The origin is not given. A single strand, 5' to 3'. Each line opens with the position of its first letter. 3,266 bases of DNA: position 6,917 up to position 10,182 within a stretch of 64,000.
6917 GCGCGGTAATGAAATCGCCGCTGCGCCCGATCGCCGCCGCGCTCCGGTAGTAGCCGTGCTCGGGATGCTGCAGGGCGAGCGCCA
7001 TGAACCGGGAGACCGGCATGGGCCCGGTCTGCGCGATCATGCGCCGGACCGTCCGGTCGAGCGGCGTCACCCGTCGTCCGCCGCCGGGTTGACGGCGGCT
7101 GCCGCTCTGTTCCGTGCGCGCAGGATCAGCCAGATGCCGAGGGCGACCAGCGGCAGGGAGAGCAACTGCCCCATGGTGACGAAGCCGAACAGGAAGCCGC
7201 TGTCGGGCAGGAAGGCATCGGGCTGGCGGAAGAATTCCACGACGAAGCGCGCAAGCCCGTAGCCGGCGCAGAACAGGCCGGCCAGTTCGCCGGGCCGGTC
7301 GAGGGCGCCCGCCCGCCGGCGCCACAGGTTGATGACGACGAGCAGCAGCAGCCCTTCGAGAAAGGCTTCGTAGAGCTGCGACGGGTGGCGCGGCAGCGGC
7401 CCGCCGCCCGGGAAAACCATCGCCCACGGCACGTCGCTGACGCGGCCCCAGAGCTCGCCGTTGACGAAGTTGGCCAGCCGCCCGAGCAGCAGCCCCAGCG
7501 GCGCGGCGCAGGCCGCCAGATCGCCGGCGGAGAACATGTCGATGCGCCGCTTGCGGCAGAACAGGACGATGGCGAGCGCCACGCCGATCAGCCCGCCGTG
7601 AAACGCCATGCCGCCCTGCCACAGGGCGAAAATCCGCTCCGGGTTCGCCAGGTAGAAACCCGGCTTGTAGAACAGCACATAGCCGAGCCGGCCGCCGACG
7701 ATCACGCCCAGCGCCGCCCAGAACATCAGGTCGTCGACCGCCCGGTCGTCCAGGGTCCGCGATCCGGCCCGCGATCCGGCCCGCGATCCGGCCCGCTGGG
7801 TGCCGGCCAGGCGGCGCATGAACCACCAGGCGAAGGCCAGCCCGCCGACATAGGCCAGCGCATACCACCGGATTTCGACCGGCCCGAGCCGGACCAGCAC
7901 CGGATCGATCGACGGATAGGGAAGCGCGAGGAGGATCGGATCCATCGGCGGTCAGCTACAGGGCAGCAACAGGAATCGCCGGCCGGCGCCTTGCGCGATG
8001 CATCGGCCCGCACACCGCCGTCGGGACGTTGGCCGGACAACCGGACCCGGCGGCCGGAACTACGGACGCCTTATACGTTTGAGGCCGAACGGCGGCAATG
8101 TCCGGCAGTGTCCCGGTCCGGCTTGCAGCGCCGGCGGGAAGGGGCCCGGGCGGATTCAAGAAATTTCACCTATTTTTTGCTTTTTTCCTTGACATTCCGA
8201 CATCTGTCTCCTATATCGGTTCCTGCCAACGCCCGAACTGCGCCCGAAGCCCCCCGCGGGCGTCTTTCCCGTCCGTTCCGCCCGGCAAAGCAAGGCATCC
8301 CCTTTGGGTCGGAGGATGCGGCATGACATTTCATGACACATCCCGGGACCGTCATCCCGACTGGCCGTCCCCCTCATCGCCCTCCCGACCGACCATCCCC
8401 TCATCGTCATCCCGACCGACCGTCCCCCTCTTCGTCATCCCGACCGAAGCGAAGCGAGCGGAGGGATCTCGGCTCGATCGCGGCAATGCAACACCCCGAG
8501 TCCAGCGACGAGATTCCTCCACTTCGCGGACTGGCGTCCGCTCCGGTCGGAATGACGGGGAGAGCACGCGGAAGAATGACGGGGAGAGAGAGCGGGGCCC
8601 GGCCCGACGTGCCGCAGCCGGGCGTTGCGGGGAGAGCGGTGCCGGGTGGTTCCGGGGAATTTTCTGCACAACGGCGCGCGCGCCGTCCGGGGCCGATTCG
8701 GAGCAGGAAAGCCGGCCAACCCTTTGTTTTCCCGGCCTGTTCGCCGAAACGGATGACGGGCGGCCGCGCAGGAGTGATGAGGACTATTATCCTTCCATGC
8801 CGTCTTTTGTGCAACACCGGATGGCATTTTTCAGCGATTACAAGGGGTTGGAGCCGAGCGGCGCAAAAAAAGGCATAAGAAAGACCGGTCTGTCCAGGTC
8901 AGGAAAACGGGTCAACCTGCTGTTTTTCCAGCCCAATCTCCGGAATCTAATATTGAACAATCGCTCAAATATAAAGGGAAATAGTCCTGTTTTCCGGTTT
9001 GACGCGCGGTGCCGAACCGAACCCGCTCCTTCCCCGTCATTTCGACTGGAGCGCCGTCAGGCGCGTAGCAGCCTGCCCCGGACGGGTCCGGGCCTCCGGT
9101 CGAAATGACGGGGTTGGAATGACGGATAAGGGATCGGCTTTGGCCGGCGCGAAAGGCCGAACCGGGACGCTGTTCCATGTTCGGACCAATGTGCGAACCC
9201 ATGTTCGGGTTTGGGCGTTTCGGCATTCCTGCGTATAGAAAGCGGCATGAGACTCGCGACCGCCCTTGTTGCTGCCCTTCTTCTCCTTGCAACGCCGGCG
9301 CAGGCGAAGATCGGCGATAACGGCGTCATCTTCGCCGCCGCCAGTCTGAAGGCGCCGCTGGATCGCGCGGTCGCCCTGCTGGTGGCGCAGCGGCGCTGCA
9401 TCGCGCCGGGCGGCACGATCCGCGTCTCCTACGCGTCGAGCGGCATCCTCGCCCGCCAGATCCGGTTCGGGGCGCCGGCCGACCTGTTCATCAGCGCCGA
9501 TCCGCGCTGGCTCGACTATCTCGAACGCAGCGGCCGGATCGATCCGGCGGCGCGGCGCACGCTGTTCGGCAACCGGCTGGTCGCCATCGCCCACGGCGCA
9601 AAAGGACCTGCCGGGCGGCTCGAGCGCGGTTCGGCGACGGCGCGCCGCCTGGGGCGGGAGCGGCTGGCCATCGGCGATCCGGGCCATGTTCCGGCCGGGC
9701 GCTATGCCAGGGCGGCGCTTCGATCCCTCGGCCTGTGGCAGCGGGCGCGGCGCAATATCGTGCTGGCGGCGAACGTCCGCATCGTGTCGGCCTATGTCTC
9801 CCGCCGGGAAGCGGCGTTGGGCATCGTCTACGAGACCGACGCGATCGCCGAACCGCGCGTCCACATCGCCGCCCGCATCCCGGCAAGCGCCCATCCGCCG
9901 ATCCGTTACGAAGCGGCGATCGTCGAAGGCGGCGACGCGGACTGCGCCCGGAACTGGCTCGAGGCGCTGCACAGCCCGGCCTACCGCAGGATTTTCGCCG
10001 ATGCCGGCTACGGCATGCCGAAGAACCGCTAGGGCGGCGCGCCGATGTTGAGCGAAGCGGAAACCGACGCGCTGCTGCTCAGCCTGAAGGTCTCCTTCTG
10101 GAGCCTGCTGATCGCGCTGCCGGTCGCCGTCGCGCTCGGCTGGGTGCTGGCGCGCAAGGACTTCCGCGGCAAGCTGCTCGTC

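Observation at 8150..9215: Two diverged copies of a composite non-coding element (island A here; island B at 45600-46245 inverted)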

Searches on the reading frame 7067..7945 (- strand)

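Call 81: search_protein_families(library=pfam, proteins=[window:7067-7945:-], max_evalue=0.001)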
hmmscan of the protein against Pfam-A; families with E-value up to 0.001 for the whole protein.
window:7067-7945:- (292 aa): 1 family
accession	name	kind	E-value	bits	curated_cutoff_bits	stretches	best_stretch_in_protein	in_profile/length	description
PF01790.23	LGT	-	8.4e-79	264.7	24.9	1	15-275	1-239/240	Prolipoprotein diacylglyceryl transferase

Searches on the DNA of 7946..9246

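Call 36: search_rna_families(source=window, start=7946, end=9246, threshold=evalue, max_evalue=1)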
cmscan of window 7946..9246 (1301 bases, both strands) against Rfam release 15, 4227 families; matches with E-value up to 1: 1.
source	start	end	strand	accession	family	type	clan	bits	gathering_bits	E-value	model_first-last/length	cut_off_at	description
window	9031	9114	+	RF03970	mir-2766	Gene; miRNA;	-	18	60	0.95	1-68/68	no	mir-2766 microRNA precursor family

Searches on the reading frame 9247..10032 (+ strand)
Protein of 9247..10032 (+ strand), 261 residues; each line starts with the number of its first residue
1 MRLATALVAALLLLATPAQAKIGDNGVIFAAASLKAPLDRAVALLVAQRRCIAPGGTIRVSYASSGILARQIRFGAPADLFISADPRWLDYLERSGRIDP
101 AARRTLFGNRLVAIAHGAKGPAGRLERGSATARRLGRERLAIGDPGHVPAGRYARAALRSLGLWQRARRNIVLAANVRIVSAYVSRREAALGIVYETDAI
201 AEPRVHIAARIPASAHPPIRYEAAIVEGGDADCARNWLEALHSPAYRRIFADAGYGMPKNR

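Call 39: find_related_loci(query=window:9247-10032:+, collection=genome_contigs, flank=2000)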
Query window:9247-10032:+ (261 aa) in genome_contigs; peptide patterns used: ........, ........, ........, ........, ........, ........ (x = any residue, [..] = any of these).
309 stretches matched a pattern; 23 encode a relative of the query (tblastn E <= 1e-3); 23 distinct loci.
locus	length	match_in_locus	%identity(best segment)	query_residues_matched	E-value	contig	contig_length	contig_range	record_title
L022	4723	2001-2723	94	21-261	6e-145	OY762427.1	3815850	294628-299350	MAG: Alphaproteobacteria bacterium isolate ccf0328c-cffc-48f6-8afa-02e3c565a3a4 genome assembly, chromosome: 1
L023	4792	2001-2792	86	1-261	3e-143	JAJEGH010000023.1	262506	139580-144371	MAG: Alphaproteobacteria bacterium isolate p16x44bins.53 k141_1023397, whole genome shotgun sequence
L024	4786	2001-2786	84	1-261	6e-139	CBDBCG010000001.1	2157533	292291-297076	MAG: Alphaproteobacteria bacterium isolate 0bf2ae11-f7ef-4b98-947a-5f0f4121c03f genome assembly, contig: contig_1, whole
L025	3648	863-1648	87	1-261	1e-127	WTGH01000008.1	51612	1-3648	MAG: Rhodospirillaceae bacterium isolate CO36386bin_9 NODE_424_length_51612_cov_39.731249, whole genome shotgun sequence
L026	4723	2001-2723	87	21-261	1e-123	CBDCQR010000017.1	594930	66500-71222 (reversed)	MAG: Alphaproteobacteria bacterium isolate 0c7eebbd-8401-49bd-bf8d-b91b5e99145f genome assembly, contig: contig_17, whol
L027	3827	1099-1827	81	21-261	6e-124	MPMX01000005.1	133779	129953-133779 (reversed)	MAG: Rhodospirillaceae bacterium bin65 NODE_195_length_133779_cov_17.7035_ID_389, whole genome shotgun sequence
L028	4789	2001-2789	70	1-261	4e-116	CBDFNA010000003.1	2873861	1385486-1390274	MAG: Alphaproteobacteria bacterium isolate 456df9e9-cc6a-4da3-9ba1-058004e9e0f4 genome assembly, contig: contig_3, whole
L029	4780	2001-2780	70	1-258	1e-111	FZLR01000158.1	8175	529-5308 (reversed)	Rhodospirillaceae bacterium Spongia_Bin9 genome assembly, contig: NODE_158_length_8175_cov_5.48633, whole genome shotgun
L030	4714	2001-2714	70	25-256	6e-95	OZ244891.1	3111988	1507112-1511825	MAG: Alphaproteobacteria bacterium isolate e7b8784a-d0b7-4d7c-aae0-ac4051ab9044 genome assembly, chromosome: 1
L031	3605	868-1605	46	7-255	3e-56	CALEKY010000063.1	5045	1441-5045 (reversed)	MAG TPA_asm: uncultured Sinobacteraceae bacterium isolate SRR5251193_bin.4_CONCOCT_v1.1_MAG genome assembly, contig: ERZ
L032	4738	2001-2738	43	8-257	1e-51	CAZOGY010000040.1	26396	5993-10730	MAG TPA_asm: uncultured Hyphomicrobiaceae bacterium isolate SRP128890_co1_182 genome assembly, contig: NODE_3094_length_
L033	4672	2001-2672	45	27-255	4e-49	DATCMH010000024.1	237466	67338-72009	MAG TPA_asm: Beijerinckiaceae bacterium isolate SMAG_U7144 k141_8904, whole genome shotgun sequence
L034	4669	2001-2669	41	28-255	5e-47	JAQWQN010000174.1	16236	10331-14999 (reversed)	MAG: Pseudomonadales bacterium isolate cluster2_bin.253 k141_4299157, whole genome shotgun sequence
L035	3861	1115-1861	39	2-257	1e-44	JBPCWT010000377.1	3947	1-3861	MAG: Ruegeria sp. isolate MAG_seacave_117 S1Ck127_2851206, whole genome shotgun sequence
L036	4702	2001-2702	39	17-259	3e-44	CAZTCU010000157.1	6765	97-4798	MAG TPA_asm: uncultured Rhizobium sp. isolate SRP193066_co1_167 genome assembly, contig: NODE_9867_length_6765_cov_6.067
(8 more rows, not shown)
